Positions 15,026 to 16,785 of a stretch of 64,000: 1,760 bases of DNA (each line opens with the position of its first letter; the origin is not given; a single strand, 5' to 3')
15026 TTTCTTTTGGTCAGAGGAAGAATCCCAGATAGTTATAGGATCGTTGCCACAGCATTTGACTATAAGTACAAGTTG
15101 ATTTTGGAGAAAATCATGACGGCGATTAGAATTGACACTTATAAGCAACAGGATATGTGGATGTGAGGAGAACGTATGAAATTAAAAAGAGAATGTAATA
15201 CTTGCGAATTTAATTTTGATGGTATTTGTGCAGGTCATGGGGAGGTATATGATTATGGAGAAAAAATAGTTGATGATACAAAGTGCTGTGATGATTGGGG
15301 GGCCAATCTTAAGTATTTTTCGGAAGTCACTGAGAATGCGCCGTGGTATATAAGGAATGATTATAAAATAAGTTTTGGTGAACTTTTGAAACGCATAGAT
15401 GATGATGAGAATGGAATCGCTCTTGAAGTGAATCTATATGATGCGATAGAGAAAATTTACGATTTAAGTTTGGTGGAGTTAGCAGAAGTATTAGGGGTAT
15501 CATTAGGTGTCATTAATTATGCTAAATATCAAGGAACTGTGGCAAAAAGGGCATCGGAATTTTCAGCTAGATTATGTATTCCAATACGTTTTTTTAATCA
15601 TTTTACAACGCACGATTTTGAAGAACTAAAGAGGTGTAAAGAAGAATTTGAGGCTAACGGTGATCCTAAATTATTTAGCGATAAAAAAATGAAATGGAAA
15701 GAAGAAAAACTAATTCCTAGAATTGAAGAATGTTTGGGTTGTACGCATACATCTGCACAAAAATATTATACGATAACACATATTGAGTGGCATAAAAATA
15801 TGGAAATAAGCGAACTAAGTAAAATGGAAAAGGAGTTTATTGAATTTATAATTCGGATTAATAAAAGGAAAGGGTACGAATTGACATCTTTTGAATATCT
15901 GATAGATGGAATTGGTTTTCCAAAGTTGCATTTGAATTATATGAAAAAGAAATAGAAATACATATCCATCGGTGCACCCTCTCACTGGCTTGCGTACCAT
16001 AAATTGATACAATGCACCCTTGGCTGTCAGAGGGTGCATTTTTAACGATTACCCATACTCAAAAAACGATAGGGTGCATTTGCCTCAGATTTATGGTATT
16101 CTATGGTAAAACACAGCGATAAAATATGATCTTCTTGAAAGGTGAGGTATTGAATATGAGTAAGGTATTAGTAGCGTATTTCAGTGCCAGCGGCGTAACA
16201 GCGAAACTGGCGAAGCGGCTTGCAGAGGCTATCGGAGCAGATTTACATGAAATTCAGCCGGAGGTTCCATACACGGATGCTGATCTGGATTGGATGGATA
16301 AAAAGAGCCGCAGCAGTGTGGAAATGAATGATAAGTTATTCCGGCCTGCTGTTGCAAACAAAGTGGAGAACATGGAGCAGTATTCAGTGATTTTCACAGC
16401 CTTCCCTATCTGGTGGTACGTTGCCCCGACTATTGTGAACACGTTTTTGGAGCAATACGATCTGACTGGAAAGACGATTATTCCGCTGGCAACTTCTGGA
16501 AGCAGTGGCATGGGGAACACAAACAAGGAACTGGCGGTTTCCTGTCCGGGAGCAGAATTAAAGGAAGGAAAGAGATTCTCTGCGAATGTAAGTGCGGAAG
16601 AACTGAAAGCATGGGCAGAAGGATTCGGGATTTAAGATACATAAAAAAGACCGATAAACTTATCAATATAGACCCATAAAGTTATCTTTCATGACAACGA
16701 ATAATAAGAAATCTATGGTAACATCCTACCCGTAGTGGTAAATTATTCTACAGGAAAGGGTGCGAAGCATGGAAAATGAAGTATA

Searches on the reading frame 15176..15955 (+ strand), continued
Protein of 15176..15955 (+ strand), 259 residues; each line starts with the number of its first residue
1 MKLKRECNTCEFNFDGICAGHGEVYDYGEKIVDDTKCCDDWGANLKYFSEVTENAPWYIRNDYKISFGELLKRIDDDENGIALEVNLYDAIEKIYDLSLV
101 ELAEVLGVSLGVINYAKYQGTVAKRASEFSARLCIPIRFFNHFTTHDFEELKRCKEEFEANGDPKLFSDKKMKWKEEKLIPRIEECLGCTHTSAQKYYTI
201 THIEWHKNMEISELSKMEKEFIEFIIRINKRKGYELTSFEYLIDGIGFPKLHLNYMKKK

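Call 64: search_protein_families(library=padloc, proteins=[L166:1910-4921:+, L166:210-1934:+, L125:2829-4925:-, L125:503-2602:+, L197:2874-4685:+, L182:1101-3257:+, L158:1-2466:+, L158:2470-2988:+, L170:2295-4250:+, L170:4267-4902:+], max_evalue=0.001)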
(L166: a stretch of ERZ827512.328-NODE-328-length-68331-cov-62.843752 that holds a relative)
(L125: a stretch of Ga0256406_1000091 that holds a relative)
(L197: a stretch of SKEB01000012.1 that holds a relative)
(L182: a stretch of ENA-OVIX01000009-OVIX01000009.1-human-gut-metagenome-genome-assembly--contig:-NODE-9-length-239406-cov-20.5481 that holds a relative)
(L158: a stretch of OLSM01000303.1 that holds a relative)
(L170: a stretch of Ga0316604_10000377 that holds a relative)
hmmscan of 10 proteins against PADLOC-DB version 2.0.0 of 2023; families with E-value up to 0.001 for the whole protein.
L166:1910-4921:+ (1004 aa): 23 families
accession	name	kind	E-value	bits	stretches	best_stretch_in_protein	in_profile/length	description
PDLC03830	ZacC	-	2.7e-282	938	1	11-997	13-1018/1019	-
PDLC04556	PDC-M27C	-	1.1e-20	71.6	1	825-882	743-800/892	-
PDLC04554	PDC-M27C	-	9.1e-16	55.3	1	821-882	752-813/1217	-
PDLC02843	DpdE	-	1.4e-13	47.6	2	27-54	172-199/1091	DpdE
PDLC02621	DrmD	-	2.3e-13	47.3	1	826-882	564-623/1040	DrmD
PDLC02500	BrxHI|BrxHII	-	4.1e-12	43.5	2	827-882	521-573/933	BrxHI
PDLC04555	PDC-M27C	-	5.2e-12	43.3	1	822-883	490-551/656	-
PDLC02623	DrmD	-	5.8e-12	42.2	1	828-891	570-632/1040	DrmD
PDLC02840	DpdE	-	1e-11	41.9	1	32-53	178-199/1091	DpdE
PDLC02572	DrmA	-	1.4e-10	37.8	1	828-882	564-621/1043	DrmA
PDLC02633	DrmD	-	2.4e-10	37.1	1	825-884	568-630/839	DrmD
PDLC02846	DpdE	-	3.7e-09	33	1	840-883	618-661/1034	DpdE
PDLC02619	DrmD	-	7.9e-09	32.2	1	821-882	475-533/872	DrmD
PDLC02632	DrmD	-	3.8e-08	30.3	0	840-882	582-624/662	DrmD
PDLC02634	DrmD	-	6.3e-08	28.9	1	832-883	534-584/900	DrmD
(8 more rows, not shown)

L166:210-1934:+ (575 aa): 1 family
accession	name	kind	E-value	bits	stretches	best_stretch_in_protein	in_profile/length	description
PDLC03829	ZacB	-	1.1e-150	501.3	1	8-573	1-584/586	-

L125:2829-4925:- (699 aa): 1 family
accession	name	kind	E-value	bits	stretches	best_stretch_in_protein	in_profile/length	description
PDLC02865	DpdF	-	6e-121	403.2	2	4-214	27-237/1499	DpdF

L125:503-2602:+ (700 aa): 0 families

L197:2874-4685:+ (604 aa): 2 families
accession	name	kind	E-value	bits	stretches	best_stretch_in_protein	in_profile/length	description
PDLC05011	PDC-S39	-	1.3e-87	292.9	1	46-582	58-588/595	-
PDLC05012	PDC-S39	-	8e-82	273.9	1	73-581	90-605/615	-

L182:1101-3257:+ (719 aa): 95 families (the best 25 are shown)
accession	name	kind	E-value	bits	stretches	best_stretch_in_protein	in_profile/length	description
PDLC00072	GajA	-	7.9e-230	763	1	8-713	1-708/709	AAA ATPase domain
PDLC00070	GajA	-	4.7e-81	271.2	2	216-645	150-588/596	AAA ATPase domain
PDLC00071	GajA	-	9.3e-72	240.6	2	212-647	137-580/588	AAA ATPase domain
PDLC00096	GajA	-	6.7e-70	234.5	2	212-651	138-615/630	AAA ATPase domain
PDLC00091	GajA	-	4.4e-69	231.9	2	214-648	139-619/627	AAA ATPase domain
PDLC00092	GajA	-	3.4e-63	212.1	2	204-582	159-524/604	AAA ATPase domain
PDLC00080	GajA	-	2e-61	206.5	2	214-599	145-548/622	AAA ATPase domain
PDLC00099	GajA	-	6.5e-61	205.1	2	249-612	191-562/626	AAA ATPase domain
PDLC00064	GajA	-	9.9e-56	187.6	1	253-648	27-456/464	AAA ATPase domain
PDLC00073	GajA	-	4.2e-54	182.5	2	217-646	139-584/589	AAA ATPase domain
PDLC00069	GajA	-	4.2e-53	178.8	2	215-532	173-513/687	AAA ATPase domain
PDLC00077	GajA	-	7.4e-50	168.1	1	8-647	1-613/616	AAA ATPase domain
PDLC00101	GajA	-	2.7e-38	130.2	2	212-561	137-472/632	AAA ATPase domain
PDLC00067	GajA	-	3.4e-38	129.5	2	213-627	158-556/604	AAA ATPase domain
PDLC00083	GajA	-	1.3e-37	127.5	2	214-580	146-550/639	AAA ATPase domain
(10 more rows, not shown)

L158:1-2466:+ (822 aa): 36 families (the best 25 are shown)
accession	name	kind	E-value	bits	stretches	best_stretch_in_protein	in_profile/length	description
PDLC02619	DrmD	-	5.1e-81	271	3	1-272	61-330/872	DrmD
PDLC02500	BrxHI|BrxHII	-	4.5e-31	106.2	1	263-478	431-649/933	BrxHI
PDLC00659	HmaA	-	2.1e-25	86.8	2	282-406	481-614/1176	SNF2 helicase / DEAD-box helicase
PDLC00633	ZorD1|ZorD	-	1.6e-24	84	1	22-409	495-849/908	"SWI2/SNF2 helicase, Mrr-like nuclease"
PDLC02620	DrmD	-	6.1e-20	68.8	1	314-486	484-663/1060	DrmD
PDLC00631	ZorD1|ZorD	-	1.6e-19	67.3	2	22-166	497-644/1071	"SWI2/SNF2 helicase, Mrr-like nuclease"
PDLC02504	BrxHI|BrxHII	-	4.6e-19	65.9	2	271-454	445-631/971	BrxHII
PDLC02623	DrmD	-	4.8e-19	65.6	1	290-489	509-707/1040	DrmD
PDLC02621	DrmD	-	4.2e-18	63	2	287-469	495-683/1040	DrmD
PDLC00632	ZorD1|ZorD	-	1.5e-17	60.8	2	70-171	715-812/1101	"SWI2/SNF2 helicase, Mrr-like nuclease"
PDLC02843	DpdE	-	4.7e-17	59.2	2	307-402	560-663/1091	DpdE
PDLC02845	DpdE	-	6.6e-16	55.3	2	2-218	874-1080/1293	DpdE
PDLC00629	ZorD1|ZorD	-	4.1e-15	52.8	1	71-166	603-696/1012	"SWI2/SNF2 helicase, Mrr-like nuclease"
PDLC00628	ZorD1|ZorD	-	1e-14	51.3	2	313-409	833-938/1171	"SWI2/SNF2 helicase, Mrr-like nuclease"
PDLC02842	DpdE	-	4e-14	49.3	1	19-451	751-1164/1176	DpdE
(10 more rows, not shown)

L158:2470-2988:+ (173 aa): 0 families

L170:2295-4250:+ (652 aa): 34 families (the best 25 are shown)
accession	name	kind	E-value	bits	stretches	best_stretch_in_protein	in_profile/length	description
PDLC03634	MTase_III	-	1.4e-211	702.6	1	39-648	4-616/621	Type III methyltransferase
PDLC03637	MTase_III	-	2e-147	489.9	1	43-524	42-506/513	Type III methyltransferase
PDLC03641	MTase_III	-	8.8e-117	389.3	1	51-545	18-516/657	Type III methyltransferase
PDLC03644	MTase_III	-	4.6e-99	330.6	1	91-469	5-387/542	Type III methyltransferase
PDLC03640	MTase_III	-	4.9e-68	228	2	123-277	42-202/654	Type III methyltransferase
PDLC03636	MTase_III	-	9.7e-64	214.1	2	194-468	93-398/575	Type III methyltransferase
PDLC03642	MTase_III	-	4.3e-61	205.2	1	118-470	76-406/528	Type III methyltransferase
PDLC03639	MTase_III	-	5.6e-48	161.7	2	123-340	86-285/639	Type III methyltransferase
PDLC03643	MTase_III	-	1.2e-41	141.4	1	201-467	1-270/465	Type III methyltransferase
PDLC03635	MTase_III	-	1.8e-41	140.6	3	194-276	265-351/708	Type III methyltransferase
PDLC03646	MTase_III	-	7.8e-39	131.2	2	318-476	676-839/1057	Type III methyltransferase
PDLC03354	MTase_II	-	3.3e-38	129.8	1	118-449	57-362/425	Type II methyltransferase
PDLC03638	MTase_III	-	7.8e-36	121.7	2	195-448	429-656/816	Type III methyltransferase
PDLC03278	MTase_II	-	3.2e-27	94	2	331-480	217-361/390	Type II methyltransferase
PDLC03300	MTase_II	-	2.2e-26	90.7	2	121-277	8-166/302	Type II methyltransferase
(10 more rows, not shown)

L170:4267-4902:+ (212 aa): 2 families
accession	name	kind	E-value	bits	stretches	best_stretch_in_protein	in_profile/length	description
PDLC04448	PDC-M14B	-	4.3e-06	24.5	1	111-201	166-256/275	-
PDLC03945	RmrA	-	0.00071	16.8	1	77-169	56-148/394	-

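Call 74: fold_search(model_id=the predicted structure, library=viral)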
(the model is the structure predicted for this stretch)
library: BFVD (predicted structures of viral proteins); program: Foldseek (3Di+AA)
matches with E <= 10: 404; with E <= 0.001: 0
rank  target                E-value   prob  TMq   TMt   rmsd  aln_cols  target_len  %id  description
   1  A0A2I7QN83            2.6e-01  0.82  0.18  0.55   4.4        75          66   20  (no name in the UniProt tables at hand)
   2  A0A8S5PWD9            2.7e-01  0.10  0.17  0.12  23.3       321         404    7  Putative transcriptional regulator [Myoviridae sp. ctWiL39]
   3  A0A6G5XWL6            2.9e-01  0.51  0.22  0.40  17.2       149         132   15  (no name in the UniProt tables at hand)
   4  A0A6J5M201            3.6e-01  0.25  0.16  0.26  14.6       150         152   15  HTH_XRE domain containing protein [uncultured Caudovirales phage]
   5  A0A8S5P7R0            3.6e-01  0.23  0.20  0.28  17.9       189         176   16  Repressor protein CI [Siphoviridae sp. ctTwu10]
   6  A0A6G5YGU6            3.6e-01  0.18  0.13  0.21  18.5       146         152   11  (no name in the UniProt tables at hand)
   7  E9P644                4.0e-01  0.25  0.19  0.21  21.3       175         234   12  (no name in the UniProt tables at hand)
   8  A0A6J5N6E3            5.2e-01  0.80  0.20  0.47   7.2        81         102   20  Cro/C1-type helix-turn-helix domain containing protein [uncultured Caudovirales phage]
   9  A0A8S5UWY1            5.5e-01  0.93  0.19  0.39   2.2        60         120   20  Helix-turn-helix domain protein [Siphoviridae sp. ctDmR33]
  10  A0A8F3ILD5            5.5e-01  0.14  0.13  0.21  15.1       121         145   13  Uncharacterized protein [Gordonia phage BoyNamedSue]
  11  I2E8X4                5.8e-01  0.72  0.19  0.44  11.9        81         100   16  (no name in the UniProt tables at hand)
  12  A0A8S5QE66            5.8e-01  0.28  0.21  0.26  18.6       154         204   13  Helix-turn-helix domain protein [Siphoviridae sp. ctbvd11]
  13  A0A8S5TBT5            6.2e-01  0.30  0.21  0.24  17.2       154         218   13  Helix-turn-helix domain protein [Myoviridae sp. ct89I2]
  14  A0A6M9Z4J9            6.2e-01  0.13  0.15  0.25  13.9       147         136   16  (no name in the UniProt tables at hand)
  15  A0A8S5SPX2            7.3e-01  0.93  0.20  0.41   1.8        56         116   28  Helix-turn-helix domain protein [Siphoviridae sp. ctLdn10]
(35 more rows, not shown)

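Call 75: search_protein_representatives(alignment_id=A3)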
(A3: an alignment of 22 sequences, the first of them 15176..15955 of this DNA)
Query: 22 sequences, 262 profile positions. Proteins with E-value up to 0.001 (for the whole library): 199; up to 1e-10: 111; up to 1e-30: 60. The best 150 are listed.
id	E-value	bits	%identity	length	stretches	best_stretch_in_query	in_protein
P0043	1.7e-103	362.2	-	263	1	1-260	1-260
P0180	1.4e-85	303.5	-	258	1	1-260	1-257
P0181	1.5e-85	303.4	-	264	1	3-258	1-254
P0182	1.1e-84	300.6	-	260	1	1-259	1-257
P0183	1.1e-82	293.9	-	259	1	3-257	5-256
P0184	1.1e-79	284.2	-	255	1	1-254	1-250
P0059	2.6e-72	260.0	-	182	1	1-171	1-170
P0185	2.9e-72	259.9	-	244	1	24-261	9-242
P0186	7.8e-72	258.4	-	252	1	3-163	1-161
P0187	6.6e-71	255.4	-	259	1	1-261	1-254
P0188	3.6e-67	243.2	-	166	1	1-161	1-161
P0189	1.3e-66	241.3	-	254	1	1-255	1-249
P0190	1.6e-64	234.4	-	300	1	1-245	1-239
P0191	6.2e-64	232.5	-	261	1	1-260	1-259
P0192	7.4e-63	229.0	-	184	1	1-176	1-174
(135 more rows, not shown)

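Call 93: search_dna_similar(query=window:15176-15955:+, collection=plasmids, mode=protein, max_rows=12)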
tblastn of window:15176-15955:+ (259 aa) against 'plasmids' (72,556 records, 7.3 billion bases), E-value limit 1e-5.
No match.

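Call 94: search_dna_similar(query=window:15176-15955:+, collection=phages, mode=protein, max_rows=12)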
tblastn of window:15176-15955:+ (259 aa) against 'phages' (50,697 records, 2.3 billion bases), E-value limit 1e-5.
No match.

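Call 96: search_solved_structures(query=A3, max_evalue=10, show_alignments=2)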
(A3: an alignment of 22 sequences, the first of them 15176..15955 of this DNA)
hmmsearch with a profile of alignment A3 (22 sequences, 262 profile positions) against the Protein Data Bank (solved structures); distinct sequences matched with E-value up to 10: 1.
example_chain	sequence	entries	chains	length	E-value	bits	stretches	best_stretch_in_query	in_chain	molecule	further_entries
6jhe_A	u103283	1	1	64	0.58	13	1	94-128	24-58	ECF RNA polymerase sigma factor SigW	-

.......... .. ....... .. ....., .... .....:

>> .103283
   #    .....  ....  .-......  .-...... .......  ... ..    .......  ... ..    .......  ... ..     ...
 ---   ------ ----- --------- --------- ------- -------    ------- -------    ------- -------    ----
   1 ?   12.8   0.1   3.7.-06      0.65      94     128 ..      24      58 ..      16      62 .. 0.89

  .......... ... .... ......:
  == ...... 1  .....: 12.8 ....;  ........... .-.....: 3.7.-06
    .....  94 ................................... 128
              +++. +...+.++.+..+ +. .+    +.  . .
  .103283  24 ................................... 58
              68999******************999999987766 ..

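Call 97: search_protein_families(library=pfam, alignment_id=A3, max_evalue=1)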
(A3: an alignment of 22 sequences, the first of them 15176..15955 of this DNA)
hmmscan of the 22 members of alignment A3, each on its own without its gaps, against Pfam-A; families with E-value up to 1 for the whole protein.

A. member 1, window:15176-15955:+ (259 aa): 1 family
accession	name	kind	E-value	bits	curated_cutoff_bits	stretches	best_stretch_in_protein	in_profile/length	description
PF13412.12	HTH_24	-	0.12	12.5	21.9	1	96-115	17-36/48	Winged helix-turn-helix DNA-binding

B. families by the number of members that match (of 22 scanned): 15 families
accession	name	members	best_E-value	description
PF13412.12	HTH_24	5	0.035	Winged helix-turn-helix DNA-binding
PF12964.13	DUF3853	3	0.011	Protein of unknown function (DUF3853)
PF04545.22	Sigma70_r4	2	0.091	Sigma-70, region 4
PF00961.24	LAGLIDADG_1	1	0.087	LAGLIDADG endonuclease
PF24359.1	DUF7515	1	0.095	Domain of unknown function (DUF7515)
PF00084.26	Sushi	1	0.11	Sushi repeat (SCR repeat)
PF13404.12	HTH_AsnC-type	1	0.12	AsnC-type helix-turn-helix domain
PF13171.11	DUF4004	1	0.12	Protein of unknown function (DUF4004)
PF02119.21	FlgI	1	0.13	Flagellar P-ring protein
PF20634.2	IFNGR1_transm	1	0.13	Interferon gamma receptor 1, transmembrane region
PF22981.1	RM2_Med14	1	0.14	Mediator of RNA polymerase II transcription subunit 14, RM2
PF02338.25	OTU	1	0.17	OTU-like cysteine protease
PF06856.16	AcMNPV_Orf17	1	0.18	Autographa californica nuclear polyhedrosis virus (AcMNPV), Orf17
PF08281.18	Sigma70_r4_2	1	0.25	Sigma-70, region 4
PF09526.16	DUF2387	1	0.37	Probable metal-binding protein (DUF2387)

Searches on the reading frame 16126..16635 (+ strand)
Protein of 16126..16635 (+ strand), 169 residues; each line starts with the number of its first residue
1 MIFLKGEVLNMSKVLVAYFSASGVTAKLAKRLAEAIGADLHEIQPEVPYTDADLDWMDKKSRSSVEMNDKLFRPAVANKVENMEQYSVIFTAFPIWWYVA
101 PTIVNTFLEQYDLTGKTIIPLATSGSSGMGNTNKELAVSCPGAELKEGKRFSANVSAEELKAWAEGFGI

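Call 3: search_protein_families(library=pfam, proteins=[window:16126-16635:+], max_evalue=1)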
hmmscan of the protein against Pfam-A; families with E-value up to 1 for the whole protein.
window:16126-16635:+ (169 aa): 4 families
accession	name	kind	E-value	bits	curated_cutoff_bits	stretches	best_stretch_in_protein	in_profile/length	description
PF12682.12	Flavodoxin_4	-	4.8e-73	244.2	24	1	13-165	1-153/155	Flavodoxin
PF02525.22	Flavodoxin_2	-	9.5e-07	29.2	27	1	13-143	2-137/198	Flavodoxin-like fold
PF03358.20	FMN_red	-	0.00049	20.1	24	1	15-136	6-128/152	NADPH-dependent FMN reductase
PF12724.12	Flavodoxin_5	-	0.0035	18.1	27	1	15-58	1-45/145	Flavodoxin domain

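Call 38: find_encoding_contigs(protein=window:16156-16635:+, flank=8000, max_places=10)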
Protein window:16156-16635:+ (159 aa): 24 contigs read that carry it; 4 places shown.
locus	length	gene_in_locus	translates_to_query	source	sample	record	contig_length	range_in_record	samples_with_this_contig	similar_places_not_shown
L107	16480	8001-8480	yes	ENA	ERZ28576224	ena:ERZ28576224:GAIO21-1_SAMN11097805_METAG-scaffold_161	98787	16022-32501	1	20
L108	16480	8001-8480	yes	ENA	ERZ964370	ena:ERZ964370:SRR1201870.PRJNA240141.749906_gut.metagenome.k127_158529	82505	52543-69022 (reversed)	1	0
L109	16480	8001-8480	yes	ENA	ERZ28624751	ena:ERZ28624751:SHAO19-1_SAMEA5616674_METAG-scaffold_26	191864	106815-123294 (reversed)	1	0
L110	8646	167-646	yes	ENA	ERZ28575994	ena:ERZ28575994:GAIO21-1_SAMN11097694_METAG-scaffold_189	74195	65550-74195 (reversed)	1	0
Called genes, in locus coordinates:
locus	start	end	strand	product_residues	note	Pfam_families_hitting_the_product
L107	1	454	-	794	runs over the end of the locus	PF00488:MutS_V, PF20297:MSSS, PF01713:Smr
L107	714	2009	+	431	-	PF13365:Trypsin_2, PF00595:PDZ, PF13180:PDZ_2, PF17820:PDZ_6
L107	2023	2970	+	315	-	PF01966:HD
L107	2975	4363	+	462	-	PF01938:TRAM, PF05958:tRNA_U5-meth_tr, PF02475:TRM5-TYW2_MTfase (weak), PF13847:Methyltransf_31, PF13649:Methyltransf_25 (faint)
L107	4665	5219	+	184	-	-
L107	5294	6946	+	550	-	-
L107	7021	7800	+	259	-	-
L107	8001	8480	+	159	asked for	PF02525:Flavodoxin_2 (weak), PF12682:Flavodoxin_4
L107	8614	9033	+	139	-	-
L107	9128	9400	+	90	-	PF12645:HTH_16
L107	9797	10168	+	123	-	PF00392:GntR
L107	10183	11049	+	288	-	PF00005:ABC_tran, PF13304:AAA_21 (faint)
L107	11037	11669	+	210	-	PF13346:ABC2_membrane_5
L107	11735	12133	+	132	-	PF00486:Trans_reg_C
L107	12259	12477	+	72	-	PF01381:HTH_3, PF12844:HTH_19 (weak), PF13443:HTH_26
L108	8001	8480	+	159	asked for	PF02525:Flavodoxin_2 (weak), PF12682:Flavodoxin_4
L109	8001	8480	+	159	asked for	PF02525:Flavodoxin_2 (weak), PF12682:Flavodoxin_4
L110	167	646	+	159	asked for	PF02525:Flavodoxin_2 (weak), PF12682:Flavodoxin_4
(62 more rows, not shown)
